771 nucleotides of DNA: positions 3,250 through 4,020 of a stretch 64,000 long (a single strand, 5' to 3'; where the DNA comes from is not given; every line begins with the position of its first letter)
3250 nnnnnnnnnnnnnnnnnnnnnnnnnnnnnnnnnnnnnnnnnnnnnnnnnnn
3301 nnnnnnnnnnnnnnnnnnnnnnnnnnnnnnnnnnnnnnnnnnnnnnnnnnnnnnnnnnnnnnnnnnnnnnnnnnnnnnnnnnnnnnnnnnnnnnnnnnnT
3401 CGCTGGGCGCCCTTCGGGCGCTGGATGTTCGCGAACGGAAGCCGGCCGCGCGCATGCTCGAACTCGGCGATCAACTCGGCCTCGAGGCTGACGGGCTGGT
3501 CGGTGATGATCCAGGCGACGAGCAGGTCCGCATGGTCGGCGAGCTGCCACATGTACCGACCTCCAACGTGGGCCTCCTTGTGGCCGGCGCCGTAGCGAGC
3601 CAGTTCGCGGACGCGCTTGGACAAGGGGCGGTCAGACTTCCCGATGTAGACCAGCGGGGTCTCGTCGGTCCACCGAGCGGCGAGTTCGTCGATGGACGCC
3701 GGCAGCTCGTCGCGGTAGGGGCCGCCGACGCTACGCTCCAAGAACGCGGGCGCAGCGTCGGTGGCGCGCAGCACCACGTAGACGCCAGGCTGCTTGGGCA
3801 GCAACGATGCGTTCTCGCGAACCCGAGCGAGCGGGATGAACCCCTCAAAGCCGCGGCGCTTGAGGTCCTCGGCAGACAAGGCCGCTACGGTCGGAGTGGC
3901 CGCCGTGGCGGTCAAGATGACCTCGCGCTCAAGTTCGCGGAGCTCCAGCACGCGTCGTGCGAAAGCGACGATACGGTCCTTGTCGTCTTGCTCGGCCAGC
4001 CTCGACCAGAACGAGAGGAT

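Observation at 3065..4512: Coupled XRE-HTH/GIY-YIG-like fusion and small toxin-like protein: candidate novel TA, abortive-infection or defence module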

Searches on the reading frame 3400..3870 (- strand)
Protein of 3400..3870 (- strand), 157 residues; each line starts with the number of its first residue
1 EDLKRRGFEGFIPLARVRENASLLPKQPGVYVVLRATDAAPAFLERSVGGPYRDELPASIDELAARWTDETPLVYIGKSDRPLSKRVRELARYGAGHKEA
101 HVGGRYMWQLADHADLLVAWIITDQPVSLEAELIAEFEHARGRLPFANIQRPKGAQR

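Call 27: search_protein_families(library=pfam, alignment_id=A2, max_evalue=10)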
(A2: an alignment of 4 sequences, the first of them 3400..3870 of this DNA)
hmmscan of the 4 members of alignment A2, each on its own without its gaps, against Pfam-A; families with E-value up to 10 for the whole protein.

A. member 1, window:3400-3870:- (157 aa): 2 families
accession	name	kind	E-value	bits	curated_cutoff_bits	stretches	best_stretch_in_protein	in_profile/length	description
PF13455.12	MUG113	-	0.06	14.4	22.3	1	76-141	3-51/73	Meiotically up-regulated gene 113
PF20815.3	GIY_YIG_2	-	0.12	12.8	22.4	1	68-89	28-50/153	GIY-YIG catalytic domain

B. families by the number of members that match (of 4 scanned): 3 families
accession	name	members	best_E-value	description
PF13455.12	MUG113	1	0.06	Meiotically up-regulated gene 113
PF24878.1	YkcB_C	1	0.1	Putative mannosyltransferase YkcB-like, C-terminal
PF20815.3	GIY_YIG_2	1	0.12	GIY-YIG catalytic domain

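Call 36: search_protein_representatives(alignment_id=A2)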
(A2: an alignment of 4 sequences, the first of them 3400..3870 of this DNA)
Query: 4 sequences, 156 profile positions. Proteins with E-value up to 0.001 (for the whole library): 2169; up to 1e-10: 1333; up to 1e-30: 413. The best 150 are listed.
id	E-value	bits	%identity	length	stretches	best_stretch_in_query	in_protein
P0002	1.2e-73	262.2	-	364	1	2-156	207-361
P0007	5.6e-56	204.8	-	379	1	3-156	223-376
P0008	1.5e-54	200.2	-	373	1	3-154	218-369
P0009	2.4e-53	196.2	-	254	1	2-155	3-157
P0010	8.7e-52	191.2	-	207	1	5-153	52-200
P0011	4.0e-51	189.0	-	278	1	3-155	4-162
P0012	2.9e-49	183.0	-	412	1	2-154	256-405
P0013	1.8e-48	180.4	-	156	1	4-152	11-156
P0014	3.9e-48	179.3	-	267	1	2-154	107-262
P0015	5.8e-48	178.8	-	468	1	3-154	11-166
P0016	2.6e-47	176.6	-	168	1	2-153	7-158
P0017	4.3e-47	175.9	-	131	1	32-155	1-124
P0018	7.1e-47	175.2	-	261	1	6-152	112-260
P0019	1.1e-46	174.6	-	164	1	3-154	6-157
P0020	1.2e-46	174.5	-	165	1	3-154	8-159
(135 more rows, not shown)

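Call 38: search_protein_families(library=pfam, alignment_id=A4, max_evalue=0.01)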
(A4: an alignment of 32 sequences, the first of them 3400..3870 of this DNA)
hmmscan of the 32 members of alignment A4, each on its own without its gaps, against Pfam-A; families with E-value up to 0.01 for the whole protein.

A. member 1, window:3400-3870:- (157 aa): 0 families

B. families by the number of members that match (of 32 scanned): 13 families
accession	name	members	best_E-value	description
PF01381.28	HTH_3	4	3.7e-11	Helix-turn-helix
PF13560.12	HTH_31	4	4.3e-09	Helix-turn-helix domain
PF13443.12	HTH_26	4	5.3e-08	Cro/C1-type HTH DNA-binding domain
PF12844.13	HTH_19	3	8e-05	Helix-turn-helix domain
PF01844.29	HNH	2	1.1e-09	HNH endonuclease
PF14279.12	HNH_5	2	1.1e-09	HNH endonuclease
PF19239.5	GIY_YIG_domain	2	0.00042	GIY-YIG domain-containing protein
PF22187.2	DUF6946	1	3.8e-31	Domain of unknown function (DUF6946)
PF22558.3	REase-ARP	1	3.3e-15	Restriction Endonuclease associating with ARP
PF02732.21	ERCC4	1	9.4e-09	ERCC4 domain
PF13395.12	HNH_4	1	3.2e-06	HNH endonuclease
PF05066.19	HARE-HTH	1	0.00089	HB1, ASXL, restriction endonuclease HTH domain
PF13072.11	MciZ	1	0.0083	Mother cell inhibitor of FtsZ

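Call 39: search_protein_families(library=ncbifam, alignment_id=A4, max_evalue=0.01)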
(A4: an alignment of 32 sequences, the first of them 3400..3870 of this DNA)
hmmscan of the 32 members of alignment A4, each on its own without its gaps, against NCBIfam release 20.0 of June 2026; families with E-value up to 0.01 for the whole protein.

A. member 1, window:3400-3870:- (157 aa): 0 families

B. families by the number of members that match (of 32 scanned): 17 families
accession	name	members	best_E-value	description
NF041951.1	phage_RstR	3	2.7e-06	RstR family transcriptional repressor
TIGR03070.1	couple_hipB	2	0.00027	type II toxin-antitoxin system Y4mF family antitoxin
NF005905.0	PRK07883.1-3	2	0.003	DEDD exonuclease domain-containing protein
NF005906.0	PRK07883.1-4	2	0.004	DEDD exonuclease domain-containing protein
NF040563.1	guided_IscB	1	9.1e-10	RNA-guided endonuclease IscB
NF049971.1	CRISPR_Cas9d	1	4.2e-08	type II CRISPR RNA-guided endonuclease Cas9d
NF038312.1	SCO5918_fam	1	9.8e-06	SCO5918 family protein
NF010465.0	PRK13890.1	1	3.5e-05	conjugal transfer protein TrbA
NF006015.0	PRK08154.1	1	4.3e-05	anaerobic benzoate catabolism transcriptional regulator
TIGR01865.2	cas_Csn1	1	5.9e-05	type II CRISPR RNA-guided endonuclease Cas9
NF010337.0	PRK13766.1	1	0.00017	Hef nuclease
TIGR02646.1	TIGR02646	1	0.002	retron system putative HNH endonuclease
NF007257.0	PRK09706.1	1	0.0022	transcriptional repressor DicA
NF046032.1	TransRegSlrRBacil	1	0.0027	HTH-type transcriptional regulator SlrR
NF041677.1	trans_regClgR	1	0.0038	transcriptional regulator ClgR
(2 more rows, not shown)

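Call 43: search_solved_structures(query=A5, max_evalue=10, show_alignments=3)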
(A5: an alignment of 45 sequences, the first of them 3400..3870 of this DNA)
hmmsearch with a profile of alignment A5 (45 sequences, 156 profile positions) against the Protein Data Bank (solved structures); distinct sequences matched with E-value up to 10: 7.
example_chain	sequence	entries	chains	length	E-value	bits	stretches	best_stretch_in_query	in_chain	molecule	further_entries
1yd6_A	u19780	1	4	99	0.014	18.4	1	74-94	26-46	UvrC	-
1ycz_A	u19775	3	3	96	0.15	15.1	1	77-94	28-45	UvrABC system protein C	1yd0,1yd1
1yd5_A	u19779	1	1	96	0.19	14.7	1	77-94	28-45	UvrABC system protein C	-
1yd3_A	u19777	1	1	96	0.21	14.6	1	77-94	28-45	UvrABC system protein C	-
2wsh_A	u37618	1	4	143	0.27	14.2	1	74-92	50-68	ENDONUCLEASE II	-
1yd2_A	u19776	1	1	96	0.39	13.7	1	77-94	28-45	UvrABC system protein C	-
1yd4_A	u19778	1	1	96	1.2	12.2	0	77-94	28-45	UvrABC system protein C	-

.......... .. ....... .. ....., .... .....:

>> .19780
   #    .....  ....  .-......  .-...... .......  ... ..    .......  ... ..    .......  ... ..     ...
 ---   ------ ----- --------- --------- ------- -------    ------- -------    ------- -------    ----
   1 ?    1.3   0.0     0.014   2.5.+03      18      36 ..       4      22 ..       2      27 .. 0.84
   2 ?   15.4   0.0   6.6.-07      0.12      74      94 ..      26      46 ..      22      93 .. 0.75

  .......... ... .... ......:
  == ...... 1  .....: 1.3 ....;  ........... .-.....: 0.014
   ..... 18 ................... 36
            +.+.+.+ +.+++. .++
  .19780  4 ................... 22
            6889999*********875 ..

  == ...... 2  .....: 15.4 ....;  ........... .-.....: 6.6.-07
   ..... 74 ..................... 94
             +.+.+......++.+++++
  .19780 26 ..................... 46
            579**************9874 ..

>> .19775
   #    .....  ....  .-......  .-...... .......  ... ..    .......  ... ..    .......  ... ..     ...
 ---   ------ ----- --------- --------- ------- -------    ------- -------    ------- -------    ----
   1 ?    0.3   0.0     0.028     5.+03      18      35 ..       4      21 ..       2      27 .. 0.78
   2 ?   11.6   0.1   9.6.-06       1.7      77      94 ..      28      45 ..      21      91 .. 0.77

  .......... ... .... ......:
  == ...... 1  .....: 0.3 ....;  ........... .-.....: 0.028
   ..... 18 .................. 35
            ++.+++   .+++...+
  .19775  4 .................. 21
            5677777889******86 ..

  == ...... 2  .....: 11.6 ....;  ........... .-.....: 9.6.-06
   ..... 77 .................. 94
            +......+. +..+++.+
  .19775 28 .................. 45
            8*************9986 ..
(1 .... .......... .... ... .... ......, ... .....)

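Call 46: find_related_loci(query=A2, collection=genome_contigs, flank=4000)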
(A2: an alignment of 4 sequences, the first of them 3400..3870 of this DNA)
Query A2 (157 aa) in genome_contigs; peptide patterns used: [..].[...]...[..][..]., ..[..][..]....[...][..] (x = any residue, [..] = any of these).
152 stretches matched a pattern; 68 encode a relative of the query (tblastn E <= 1e-3); 68 distinct loci.
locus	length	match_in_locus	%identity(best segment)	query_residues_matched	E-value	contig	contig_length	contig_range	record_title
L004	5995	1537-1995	45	1-151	2e-41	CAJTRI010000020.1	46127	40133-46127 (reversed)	MAG TPA_asm: uncultured Duncaniella sp. isolate MGBC111445 genome assembly, contig: MGBC111445.20, whole genome shotgun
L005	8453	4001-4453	45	2-150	1e-37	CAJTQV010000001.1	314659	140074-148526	MAG TPA_asm: uncultured Muribaculaceae bacterium isolate MGBC108169 genome assembly, contig: MGBC108169.1, whole genome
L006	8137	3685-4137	43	1-149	6e-38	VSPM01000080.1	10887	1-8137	MAG: Muribaculaceae bacterium isolate S9745_S9_bin.7 S9745_S9_S9745_S9_bin.7_contig_80, whole genome shotgun sequence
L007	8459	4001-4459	44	1-150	5e-38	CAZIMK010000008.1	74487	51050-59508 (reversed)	MAG TPA_asm: uncultured Paraprevotella sp. isolate SRP199465_co1_373 genome assembly, contig: NODE_578_length_74487_cov_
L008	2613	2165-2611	45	4-150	9e-38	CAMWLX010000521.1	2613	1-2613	MAG TPA_asm: uncultured Porphyromonadaceae bacterium isolate SRR14411335_bin.4_metawrap_v1.3_MAG genome assembly, contig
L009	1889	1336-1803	43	1-154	5e-38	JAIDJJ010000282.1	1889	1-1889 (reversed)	MAG: Muribaculaceae bacterium isolate SC0334_comb_17 SC0334_comb_17_contig_282, whole genome shotgun sequence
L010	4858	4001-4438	48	7-150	4e-37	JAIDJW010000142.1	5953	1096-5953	MAG: Paramuribaculum sp. isolate SC0335_comb_16 SC0335_comb_16_contig_142, whole genome shotgun sequence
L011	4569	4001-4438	47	7-150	4e-37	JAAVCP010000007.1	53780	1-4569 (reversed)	MAG: Bacteroides sp. isolate Mgla_MAG_25-bin_6 c_000000002287, whole genome shotgun sequence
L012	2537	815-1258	45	4-149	1e-36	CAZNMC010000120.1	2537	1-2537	MAG TPA_asm: uncultured Sangeribacter sp. isolate SRP199465_co2_35 genome assembly, contig: NODE_113061_length_2537_cov_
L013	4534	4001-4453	41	1-149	4e-36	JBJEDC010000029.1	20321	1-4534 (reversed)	MAG: Muribaculaceae bacterium isolate LOHA42_bin.013 NODE_1754_length_20321_cov_7.352709, whole genome shotgun sequence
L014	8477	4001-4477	38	1-152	5e-36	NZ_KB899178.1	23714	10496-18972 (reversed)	Porphyromonas gulae DSM 15663 F452DRAFT_scaffold00032.32, whole genome shotgun sequence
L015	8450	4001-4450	43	7-157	2e-35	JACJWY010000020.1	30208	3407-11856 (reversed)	MAG: Thermoleophilales bacterium isolate HK-STAS-ACTI-21 HK-STAS-ACTI-21_20, whole genome shotgun sequence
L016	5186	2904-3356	41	1-149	3e-35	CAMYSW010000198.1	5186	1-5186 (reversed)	MAG TPA_asm: uncultured Porphyromonadaceae bacterium isolate SRR19390382_bin.6_metawrap_v1.3_MAG genome assembly, contig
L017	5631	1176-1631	40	3-151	6e-35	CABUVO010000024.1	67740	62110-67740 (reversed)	MAG TPA_asm: uncultured Porphyromonadaceae bacterium isolate MGYG-HGUT-04430 genome assembly, contig: GUT_GENOME274362_2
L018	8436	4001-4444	42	4-149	4e-35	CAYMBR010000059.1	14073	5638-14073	MAG TPA_asm: uncultured Sangeribacter sp. isolate SRP222994_co1_8 genome assembly, contig: NODE_9119_length_14073_cov_12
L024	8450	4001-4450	40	7-157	2e-32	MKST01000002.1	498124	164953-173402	MAG: Solirubrobacterales bacterium 67-14 SCNpilot_bf_inoc_scaffold_133, whole genome shotgun sequence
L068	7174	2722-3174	42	3-153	1e-32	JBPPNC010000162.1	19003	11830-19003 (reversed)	MAG: Solirubrobacteraceae bacterium isolate BIOS2019_out_007 k131_392437, whole genome shotgun sequence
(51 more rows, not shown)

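Call 52: predict_structure(alignment_id=A5)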
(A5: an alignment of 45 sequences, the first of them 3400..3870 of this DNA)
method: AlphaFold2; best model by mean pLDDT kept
length: 157 residues; sequences in the alignment: 45
mean_pLDDT: 94.6   pTM: 0.90
mean pLDDT of the five models: 94.6, 93.9, 93.9, 93.5, 93.3
residues with pLDDT >= 90: 140; 70-90: 14; 50-70: 3; < 50: 0
segments of 3 or more residues with pLDDT < 50: none
pLDDT, mean of each block of 10 residues (from residue 1): 97 96 97 97 95 87 96 98 96 93 92 98 98 97 96 75
secondary structure, 60 per line:
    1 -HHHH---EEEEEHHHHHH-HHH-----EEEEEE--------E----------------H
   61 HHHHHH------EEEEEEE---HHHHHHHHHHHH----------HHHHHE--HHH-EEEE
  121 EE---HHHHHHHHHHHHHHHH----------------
elements in order: H2-5 E9-13 H14-19 E29-34 H60-66 E73-79 H83-94 H105-109 E117-122 H126-141

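Call 58: fold_search(model_id=the predicted structure, library=pdb)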
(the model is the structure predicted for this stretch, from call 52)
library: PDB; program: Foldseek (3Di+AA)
matches with E <= 10: 114; with E <= 0.001: 0
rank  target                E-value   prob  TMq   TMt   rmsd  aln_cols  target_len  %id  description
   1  1ycz                  2.2e-02  0.98  0.37  0.61   4.1       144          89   19  Crystal structure of the GIY-YIG N-terminal endonuclease domain of UvrC from Thermotoga maritima (released 2005-03-01)
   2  1yd5                  2.6e-02  0.99  0.42  0.68   4.0       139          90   18  Crystal structure of the GIY-YIG N-terminal endonuclease domain of UvrC from Thermotoga maritima: Point mutant N88A boun (released 2005-03-01)
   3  9dou_A                6.4e-01  0.04  0.20  0.05  19.3       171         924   10  Taeniopygia guttata R2 retrotransposon (R2Tg) initiating target-primed reverse transcription (released 2025-05-21)
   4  7pzy_q                8.8e-01  0.03  0.14  0.13  14.0       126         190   12  Structure of the vacant Candida albicans 80S ribosome (released 2022-05-18)
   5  7rt0                  1.0e+00  0.03  0.16  0.09  12.8       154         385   12  1.80 A resolution structure of MAO from P. nicotinovorans in complex with FAD (released 2021-08-25)
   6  9vjj_B                1.2e+00  0.03  0.19  0.12  10.6       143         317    9  Crystal Structure of human Latent TGF-beta1 in complex with SOF10 (released 2026-02-04)
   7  8q5i_q                1.3e+00  0.03  0.14  0.13  14.0       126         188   12  Structure of Candida albicans 80S ribosome in complex with cephaeline (released 2023-09-13)
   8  1zav_A                1.7e+00  0.06  0.27  0.25  10.4       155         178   11  Ribosomal Protein L10-L12(NTD) Complex, Space Group P21 (released 2005-07-12)
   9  8cqw_q                1.8e+00  0.02  0.14  0.13  14.2       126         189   13  Crystal structure of the Candida albicans 80S ribosome in complex with Hygromycin B (released 2024-09-18)
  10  3cpt_B                1.9e+00  0.03  0.17  0.22  11.8       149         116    9  MP1-p14 Scaffolding complex (released 2008-07-01)
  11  6ehr_B                2.0e+00  0.03  0.18  0.20  11.3       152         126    8  The crystal structure of the human LAMTOR-RagA CTD-RagC CTD complex (released 2017-10-04)
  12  5dmq_A                2.0e+00  0.02  0.19  0.07  18.2       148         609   13  Crystal structure of mouse eRF1 in complex with Reverse Transcriptase (RT) of Moloney Murine Leukemia Virus (released 2016-07-06)
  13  4v8m_By               2.0e+00  0.02  0.14  0.12  14.0       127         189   11  High-resolution cryo-electron microscopy structure of the Trypanosoma brucei ribosome (released 2014-07-09)
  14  6swa_H                2.0e+00  0.01  0.12  0.11  13.9       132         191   14  Mus musculus brain neocortex ribosome 60S bound to Ebp1 (released 2020-09-30)
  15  9nlx_A                2.2e+00  0.02  0.17  0.07  17.0       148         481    9  Cryo-EM structure of the trimeric SenDRT9 RT-ncRNA complex (GST fusion) (released 2025-05-14)
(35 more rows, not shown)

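Call 80: search_protein_families(library=pfam, proteins=[L015:3334-3987:+], max_evalue=0.1)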
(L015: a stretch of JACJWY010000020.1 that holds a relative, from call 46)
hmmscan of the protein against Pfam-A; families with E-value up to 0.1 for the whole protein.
L015:3334-3987:+ (217 aa): 15 families
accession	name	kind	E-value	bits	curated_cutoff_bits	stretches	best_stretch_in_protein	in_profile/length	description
PF01381.28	HTH_3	-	5.9e-12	45.9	23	1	20-70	1-50/55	Helix-turn-helix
PF13560.12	HTH_31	-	1.7e-11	44.7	27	1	19-69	5-55/64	Helix-turn-helix domain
PF12844.13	HTH_19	-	2.6e-07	30.9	30.2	1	20-61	4-44/64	Helix-turn-helix domain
PF13443.12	HTH_26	-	1.3e-05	25.7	22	1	27-64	9-46/63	Cro/C1-type HTH DNA-binding domain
PF13413.12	HTH_25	-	1.7e-05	25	24.6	1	21-55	3-37/62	Helix-turn-helix domain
PF13744.12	HTH_37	-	0.001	19.3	27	1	16-64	19-67/80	Helix-turn-helix domain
PF12802.13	MarR_2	-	0.0048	17.5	27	1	26-48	16-40/61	MarR family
PF13338.12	AbiEi_4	-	0.0072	16.9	25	1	23-50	6-35/49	Transcriptional regulator, AbiEi antitoxin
PF09339.16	HTH_IclR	-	0.015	15.5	22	1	23-48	13-38/52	IclR helix-turn-helix domain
PF13936.12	HTH_38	-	0.039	14.1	27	0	26-47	18-39/44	Helix-turn-helix domain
PF13384.12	HTH_23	-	0.057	13.7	24.6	0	21-47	12-36/50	Homeodomain-like domain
PF01527.26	HTH_Tnp_1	-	0.061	14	24.1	0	17-47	13-42/75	Transposase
PF00531.28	Death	-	0.077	13.6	22.6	0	28-62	15-51/86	Death domain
PF04545.22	Sigma70_r4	-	0.096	12.7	24.1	0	26-50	18-42/50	Sigma-70, region 4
PF12840.13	HTH_20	-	0.099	13.1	27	0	11-47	4-37/51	Helix-turn-helix domain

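Call 106: search_protein_families(library=pfam, proteins=[L015:4849-5982:-, L015:310-1677:+, L015:1682-2539:-, L015:2536-3309:-, L024:2180-2827:-, L068:417-1463:+, L068:3332-4027:+, L004:598-1506:+, L006:4153-4626:+], max_evalue=0.001)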
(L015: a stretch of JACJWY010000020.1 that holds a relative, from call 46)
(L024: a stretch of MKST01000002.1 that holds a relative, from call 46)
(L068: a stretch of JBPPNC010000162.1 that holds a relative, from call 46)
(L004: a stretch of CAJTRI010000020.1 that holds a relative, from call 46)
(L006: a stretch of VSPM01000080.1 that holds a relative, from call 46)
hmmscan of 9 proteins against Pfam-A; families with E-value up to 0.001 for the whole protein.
L015:4849-5982:- (377 aa): 2 families
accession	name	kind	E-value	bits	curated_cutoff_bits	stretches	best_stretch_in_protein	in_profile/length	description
PF07669.17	Eco57I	-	3.9e-17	63.3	25.3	1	34-119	70-171/171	Eco57I restriction-modification methylase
PF01170.24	UPF0020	-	0.00072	19.7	22.3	0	33-100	114-185/197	RMKL-like, methyltransferase domain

L015:310-1677:+ (455 aa): 1 family
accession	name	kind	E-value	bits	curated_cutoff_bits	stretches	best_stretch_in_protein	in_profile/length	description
PF00589.27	Phage_integrase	-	1e-29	103.9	27.1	1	257-409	23-169/172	Phage integrase family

L015:1682-2539:- (285 aa): 1 family
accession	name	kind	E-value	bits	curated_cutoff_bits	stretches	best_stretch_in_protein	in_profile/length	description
PF08843.17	AbiEii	-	2.5e-23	83.7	22.5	1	49-273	2-237/238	Nucleotidyl transferase AbiEii toxin, Type IV TA system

L015:2536-3309:- (257 aa): 1 family
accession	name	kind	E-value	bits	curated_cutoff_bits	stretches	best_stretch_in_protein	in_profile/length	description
PF13338.12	AbiEi_4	-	4.3e-15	56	25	1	74-121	2-49/49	Transcriptional regulator, AbiEi antitoxin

L024:2180-2827:- (215 aa): 1 family
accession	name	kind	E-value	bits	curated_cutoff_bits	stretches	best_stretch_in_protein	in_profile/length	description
PF13338.12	AbiEi_4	-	2.1e-15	57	25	1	32-79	2-49/49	Transcriptional regulator, AbiEi antitoxin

L068:417-1463:+ (348 aa): 1 family
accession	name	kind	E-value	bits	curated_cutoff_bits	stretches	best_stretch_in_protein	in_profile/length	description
PF00078.32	RVT_1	-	1e-31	110.7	29.6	1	136-339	1-192/205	Reverse transcriptase (RNA-dependent DNA polymerase)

L068:3332-4027:+ (231 aa): 0 families

L004:598-1506:+ (302 aa): 3 families
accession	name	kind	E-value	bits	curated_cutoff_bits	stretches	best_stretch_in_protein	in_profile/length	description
PF13280.12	WYL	-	5.4e-10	39.6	21.8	1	125-188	5-68/70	WYL domain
PF08279.18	HTH_11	-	2.5e-05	24.5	25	0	44-74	25-54/55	HTH domain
PF25583.1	WCX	-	3.2e-05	24.6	23.9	1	236-295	17-73/76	WCX domain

L006:4153-4626:+ (157 aa): 0 families

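Call 113: find_related_loci(query=A2, collection=viral_contigs, flank=3000)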
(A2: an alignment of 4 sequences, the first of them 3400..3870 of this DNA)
Query A2 (157 aa) in viral_contigs; peptide patterns used: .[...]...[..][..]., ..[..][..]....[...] (x = any residue, [..] = any of these).
43 stretches matched a pattern; 4 encode a relative of the query (tblastn E <= 1e-3); 4 distinct loci.
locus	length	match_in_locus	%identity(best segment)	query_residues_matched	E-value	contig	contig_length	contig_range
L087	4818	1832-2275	34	18-149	2e-20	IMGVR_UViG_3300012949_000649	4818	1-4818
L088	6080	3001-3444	34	18-149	2e-20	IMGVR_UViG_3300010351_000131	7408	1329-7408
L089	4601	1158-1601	34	18-149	2e-20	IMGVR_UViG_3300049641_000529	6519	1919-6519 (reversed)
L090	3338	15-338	33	58-151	8e-15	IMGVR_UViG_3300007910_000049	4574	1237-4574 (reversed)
